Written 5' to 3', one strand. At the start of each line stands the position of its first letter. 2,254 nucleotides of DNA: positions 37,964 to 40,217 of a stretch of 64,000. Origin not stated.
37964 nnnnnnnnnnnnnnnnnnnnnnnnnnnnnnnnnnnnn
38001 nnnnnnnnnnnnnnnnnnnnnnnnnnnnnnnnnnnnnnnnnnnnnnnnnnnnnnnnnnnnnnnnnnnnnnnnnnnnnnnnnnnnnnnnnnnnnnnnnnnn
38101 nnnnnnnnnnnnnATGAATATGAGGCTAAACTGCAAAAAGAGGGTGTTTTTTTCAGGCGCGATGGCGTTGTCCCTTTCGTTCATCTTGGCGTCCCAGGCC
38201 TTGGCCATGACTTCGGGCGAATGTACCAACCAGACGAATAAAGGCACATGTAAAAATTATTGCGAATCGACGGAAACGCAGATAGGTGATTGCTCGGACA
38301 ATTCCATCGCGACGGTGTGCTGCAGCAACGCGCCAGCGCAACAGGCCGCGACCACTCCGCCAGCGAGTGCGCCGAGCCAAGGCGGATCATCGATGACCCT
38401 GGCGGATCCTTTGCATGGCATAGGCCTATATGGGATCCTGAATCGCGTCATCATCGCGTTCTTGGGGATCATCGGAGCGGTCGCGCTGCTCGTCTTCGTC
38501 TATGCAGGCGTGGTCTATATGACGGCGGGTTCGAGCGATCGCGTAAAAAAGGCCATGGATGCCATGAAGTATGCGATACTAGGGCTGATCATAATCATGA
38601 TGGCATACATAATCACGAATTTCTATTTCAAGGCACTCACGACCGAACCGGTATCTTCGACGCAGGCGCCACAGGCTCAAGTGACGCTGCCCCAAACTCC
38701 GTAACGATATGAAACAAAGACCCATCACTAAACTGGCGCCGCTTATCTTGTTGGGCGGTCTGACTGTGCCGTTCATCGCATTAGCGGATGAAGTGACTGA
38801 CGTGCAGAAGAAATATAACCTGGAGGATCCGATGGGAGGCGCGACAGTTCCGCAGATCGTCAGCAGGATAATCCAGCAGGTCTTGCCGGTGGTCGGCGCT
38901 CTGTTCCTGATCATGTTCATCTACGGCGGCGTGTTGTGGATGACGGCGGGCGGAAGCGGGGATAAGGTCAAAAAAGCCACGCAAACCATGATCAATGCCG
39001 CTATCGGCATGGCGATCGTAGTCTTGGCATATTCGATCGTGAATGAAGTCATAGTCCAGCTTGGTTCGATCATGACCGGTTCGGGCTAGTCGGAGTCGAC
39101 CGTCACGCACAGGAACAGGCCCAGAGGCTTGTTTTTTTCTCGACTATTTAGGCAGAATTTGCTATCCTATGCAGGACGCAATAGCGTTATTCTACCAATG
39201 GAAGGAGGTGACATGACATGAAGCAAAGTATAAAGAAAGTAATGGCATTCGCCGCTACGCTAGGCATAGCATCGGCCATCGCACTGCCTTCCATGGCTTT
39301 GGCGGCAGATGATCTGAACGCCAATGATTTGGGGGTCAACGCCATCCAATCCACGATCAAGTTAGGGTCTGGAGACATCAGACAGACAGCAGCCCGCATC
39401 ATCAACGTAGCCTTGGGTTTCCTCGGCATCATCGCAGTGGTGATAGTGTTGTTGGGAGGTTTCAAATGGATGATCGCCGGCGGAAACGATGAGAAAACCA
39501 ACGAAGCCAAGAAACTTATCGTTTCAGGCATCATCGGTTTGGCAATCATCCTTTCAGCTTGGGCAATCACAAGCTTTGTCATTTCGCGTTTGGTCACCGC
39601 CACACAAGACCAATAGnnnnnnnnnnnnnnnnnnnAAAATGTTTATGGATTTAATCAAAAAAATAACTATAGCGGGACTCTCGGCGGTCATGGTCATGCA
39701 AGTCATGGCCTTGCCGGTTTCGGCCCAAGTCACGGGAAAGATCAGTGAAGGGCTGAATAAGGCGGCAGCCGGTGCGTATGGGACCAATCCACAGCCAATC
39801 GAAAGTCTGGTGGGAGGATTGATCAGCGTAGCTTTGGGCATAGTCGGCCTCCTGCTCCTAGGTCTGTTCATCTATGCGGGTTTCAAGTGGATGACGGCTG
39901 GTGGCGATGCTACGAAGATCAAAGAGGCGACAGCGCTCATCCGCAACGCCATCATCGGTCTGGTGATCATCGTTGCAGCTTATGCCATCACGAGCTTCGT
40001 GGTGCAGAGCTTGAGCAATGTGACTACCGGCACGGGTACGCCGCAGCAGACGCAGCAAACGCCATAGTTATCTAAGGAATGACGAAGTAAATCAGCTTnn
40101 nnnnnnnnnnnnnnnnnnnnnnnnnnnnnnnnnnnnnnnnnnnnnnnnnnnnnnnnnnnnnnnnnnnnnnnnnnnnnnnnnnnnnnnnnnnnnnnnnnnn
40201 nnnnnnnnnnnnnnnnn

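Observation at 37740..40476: Six tandem paralogous secreted T4SS-pilin-like (TrbC/VirB2-like) genes with no secretion apparatus in the window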

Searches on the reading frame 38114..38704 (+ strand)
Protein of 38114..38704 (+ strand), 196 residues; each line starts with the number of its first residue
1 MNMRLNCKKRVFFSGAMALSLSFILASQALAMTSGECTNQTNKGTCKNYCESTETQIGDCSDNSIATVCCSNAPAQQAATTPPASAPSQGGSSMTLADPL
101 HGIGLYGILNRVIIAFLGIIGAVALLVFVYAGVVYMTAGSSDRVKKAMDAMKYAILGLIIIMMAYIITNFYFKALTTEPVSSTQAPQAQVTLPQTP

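Call 3: search_protein_families(library=pfam, proteins=[window:38114-38704:+], max_evalue=1)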
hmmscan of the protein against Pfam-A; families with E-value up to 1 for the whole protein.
window:38114-38704:+ (196 aa): 8 families
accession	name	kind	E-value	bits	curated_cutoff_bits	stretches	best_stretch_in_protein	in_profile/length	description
PF18895.5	T4SS_pilin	-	8.4e-13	48.6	26.6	1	105-170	5-70/71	Type IV secretion system pilin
PF13841.11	Defensin_beta_2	-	0.0016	19.3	22.2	1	40-70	5-30/30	Beta defensin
PF02417.20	Chromate_transp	-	0.0075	16.8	28.6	1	111-171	72-131/166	Chromate transporter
PF00711.24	Defensin_beta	-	0.014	15.9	21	1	41-64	7-31/36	Beta defensin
PF04956.18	TrbC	-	0.022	15.4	27.9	1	107-167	39-94/98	TrbC/VIRB2 pilin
PF20556.3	DUF6768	-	0.065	13.4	27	1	105-176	35-100/123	Family of unknown function (DUF6768)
PF01578.25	Cytochrom_C_asm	-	0.087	12.9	29.9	1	125-173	163-209/212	Cytochrome C assembly protein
PF00304.26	Gamma-thionin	-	0.34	11.7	25.1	1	34-69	11-43/47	Gamma-thionin family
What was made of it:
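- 38114..38704 (+): Pilin-like paralog 2 (196 aa). It has a six-Cys module (with an N-Q-T sequon) between the signal peptide and the core, and an S/T/P/Q-rich C-terminal tail. It is the fastest-evolving member. Weak beta-defensin-like hit PF13841, E 0.0016, below cut-off (call 3).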

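Call 4: search_protein_families(library=ncbifam, proteins=[window:38114-38704:+], max_evalue=1)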
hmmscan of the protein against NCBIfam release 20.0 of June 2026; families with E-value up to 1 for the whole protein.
window:38114-38704:+ (196 aa): 1 family
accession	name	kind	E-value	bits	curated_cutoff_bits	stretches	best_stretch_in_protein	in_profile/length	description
NF045849.1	ICE_MMCAP2_0565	equivalog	8.8e-09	34.9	40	1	108-173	12-78/80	Mbov_0395 family pilin-like conjugal transfer protein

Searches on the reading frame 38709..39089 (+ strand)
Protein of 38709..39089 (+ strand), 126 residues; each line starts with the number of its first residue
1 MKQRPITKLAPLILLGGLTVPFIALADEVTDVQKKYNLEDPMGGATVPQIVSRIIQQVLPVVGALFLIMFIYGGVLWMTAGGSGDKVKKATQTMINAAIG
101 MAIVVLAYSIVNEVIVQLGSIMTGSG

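Call 3: search_protein_families(library=pfam, proteins=[window:38709-39089:+], max_evalue=1)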
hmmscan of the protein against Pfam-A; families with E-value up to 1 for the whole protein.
window:38709-39089:+ (126 aa): 5 families
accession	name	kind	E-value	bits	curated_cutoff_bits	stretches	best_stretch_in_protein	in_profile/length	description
PF18895.5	T4SS_pilin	-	1.6e-09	38.1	26.6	1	46-112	4-69/71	Type IV secretion system pilin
PF04956.18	TrbC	-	0.00095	19.8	27.9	1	10-113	14-97/98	TrbC/VIRB2 pilin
PF01578.25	Cytochrom_C_asm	-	0.022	14.8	29.9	1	64-112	160-205/212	Cytochrome C assembly protein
PF04290.18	DctQ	-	0.047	14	28.3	1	47-115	57-127/132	Tripartite ATP-independent periplasmic transporters, DctQ component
PF09685.15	DUF4870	-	0.25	11.8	25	1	66-121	19-72/107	Domain of unknown function (DUF4870)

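Call 4: search_protein_families(library=ncbifam, proteins=[window:38709-39089:+], max_evalue=1)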
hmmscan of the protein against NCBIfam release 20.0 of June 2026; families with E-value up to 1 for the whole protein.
window:38709-39089:+ (126 aa): 4 families
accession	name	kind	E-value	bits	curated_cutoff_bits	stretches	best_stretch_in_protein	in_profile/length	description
NF045849.1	ICE_MMCAP2_0565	equivalog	1.3e-05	24.8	40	1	46-116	8-78/80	Mbov_0395 family pilin-like conjugal transfer protein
NF045890.1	conj_pls20_p028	equivalog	0.0023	16.8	150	1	51-114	58-116/377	pLS20_p028 family conjugation system transmembrane protein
NF041501.1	cola_mem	domain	0.016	14.3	150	1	61-120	68-128/312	FGLLP motif-containing membrane protein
NF002849.0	PRK03113.1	subfamily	0.033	14.3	124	1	54-114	30-90/139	disulfide oxidoreductase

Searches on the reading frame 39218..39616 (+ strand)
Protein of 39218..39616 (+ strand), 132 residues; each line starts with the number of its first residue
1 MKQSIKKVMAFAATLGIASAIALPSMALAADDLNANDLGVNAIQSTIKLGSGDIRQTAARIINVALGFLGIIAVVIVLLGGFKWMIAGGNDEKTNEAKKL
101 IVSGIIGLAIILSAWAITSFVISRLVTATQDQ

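Call 3: search_protein_families(library=pfam, proteins=[window:39218-39616:+], max_evalue=1)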
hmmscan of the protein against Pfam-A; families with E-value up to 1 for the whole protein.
window:39218-39616:+ (132 aa): 6 families
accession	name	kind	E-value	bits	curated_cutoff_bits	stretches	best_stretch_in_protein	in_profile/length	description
PF18895.5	T4SS_pilin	-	5.9e-11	42.7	26.6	1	54-121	5-71/71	Type IV secretion system pilin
PF05987.18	DUF898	-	0.042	13.4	28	1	24-122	150-246/336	Bacterial protein of unknown function (DUF898)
PF06024.17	Orf78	-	0.048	14.4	29.4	0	91-125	55-89/101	Orf78 (ac78)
PF11911.13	DUF3429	-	0.09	13.5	39.1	1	12-118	5-89/144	Protein of unknown function (DUF3429)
PF07885.22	Ion_trans_2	-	0.092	13.1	22.5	1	49-84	39-76/79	Ion channel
PF04746.17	DUF575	-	0.37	11.5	25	1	56-88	7-39/101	Protein of unknown function (DUF575)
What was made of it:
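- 39218..39616 (+): Pilin-like paralog 4 (132 aa). It is the most conserved member and the candidate major subunit. It is preceded by the only long spacer in the array (128 nt) and by the only canonical Shine-Dalgarno sequence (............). PF18895, 42.7 bits (call 3).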

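Call 4: search_protein_families(library=ncbifam, proteins=[window:39218-39616:+], max_evalue=1)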
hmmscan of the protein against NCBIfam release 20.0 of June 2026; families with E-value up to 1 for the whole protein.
window:39218-39616:+ (132 aa): 2 families
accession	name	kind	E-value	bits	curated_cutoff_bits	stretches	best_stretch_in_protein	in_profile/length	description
NF045849.1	ICE_MMCAP2_0565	equivalog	8.8e-09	34.9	40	1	57-123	12-78/80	Mbov_0395 family pilin-like conjugal transfer protein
NF038392.1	div_DrpB_YedR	equivalog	0.27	11.6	50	1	49-85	45-80/86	cell division protein DrpB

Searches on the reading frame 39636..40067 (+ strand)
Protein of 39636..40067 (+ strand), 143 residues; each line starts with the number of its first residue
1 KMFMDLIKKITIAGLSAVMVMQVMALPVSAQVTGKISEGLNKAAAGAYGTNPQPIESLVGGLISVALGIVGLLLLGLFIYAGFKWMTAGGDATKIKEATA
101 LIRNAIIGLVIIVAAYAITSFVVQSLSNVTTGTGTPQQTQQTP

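Call 3: search_protein_families(library=pfam, proteins=[window:39636-40067:+], max_evalue=1)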
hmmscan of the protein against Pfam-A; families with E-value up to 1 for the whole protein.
window:39636-40067:+ (143 aa): 6 families
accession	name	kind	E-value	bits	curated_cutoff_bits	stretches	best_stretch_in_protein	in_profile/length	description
PF18895.5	T4SS_pilin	-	8.7e-09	35.8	26.6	1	62-122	12-71/71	Type IV secretion system pilin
PF06157.16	DUF973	-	0.0045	16.6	26.4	1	18-132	19-132/309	Protein of unknown function (DUF973)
PF11282.13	DUF3082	-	0.018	15.7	25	1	53-113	2-61/80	Protein of unknown function (DUF3082)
PF15879.10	MWFE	-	0.036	14.8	27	0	105-128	4-27/55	NADH-ubiquinone oxidoreductase MWFE subunit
PF13197.11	DUF4013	-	0.04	14.2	26.9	1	6-125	39-161/168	Protein of unknown function (DUF4013)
PF05987.18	DUF898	-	0.11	12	28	1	47-124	165-242/336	Bacterial protein of unknown function (DUF898)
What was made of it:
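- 39639..40067 (+): Pilin-like paralog 5 (142 aa). It has an N-V-T sequon just after helix 2 and a T/G/P/Q-rich tail. PF18895, 35.8 bits (call 3).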

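Call 4: search_protein_families(library=ncbifam, proteins=[window:39636-40067:+], max_evalue=1)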
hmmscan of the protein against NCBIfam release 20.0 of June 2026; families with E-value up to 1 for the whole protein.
window:39636-40067:+ (143 aa): 2 families
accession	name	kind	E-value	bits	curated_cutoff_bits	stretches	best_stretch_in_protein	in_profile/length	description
NF045849.1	ICE_MMCAP2_0565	equivalog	1.2e-10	40.9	40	1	53-124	7-78/80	Mbov_0395 family pilin-like conjugal transfer protein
NF041745.1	RdrD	equivalog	0.1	12.4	230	1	53-132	60-141/227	antiviral RADAR system accessory protein RdrD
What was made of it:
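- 39639..40067 (+): NF045849, 40.9 bits against a cut-off of 40 (call 4).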
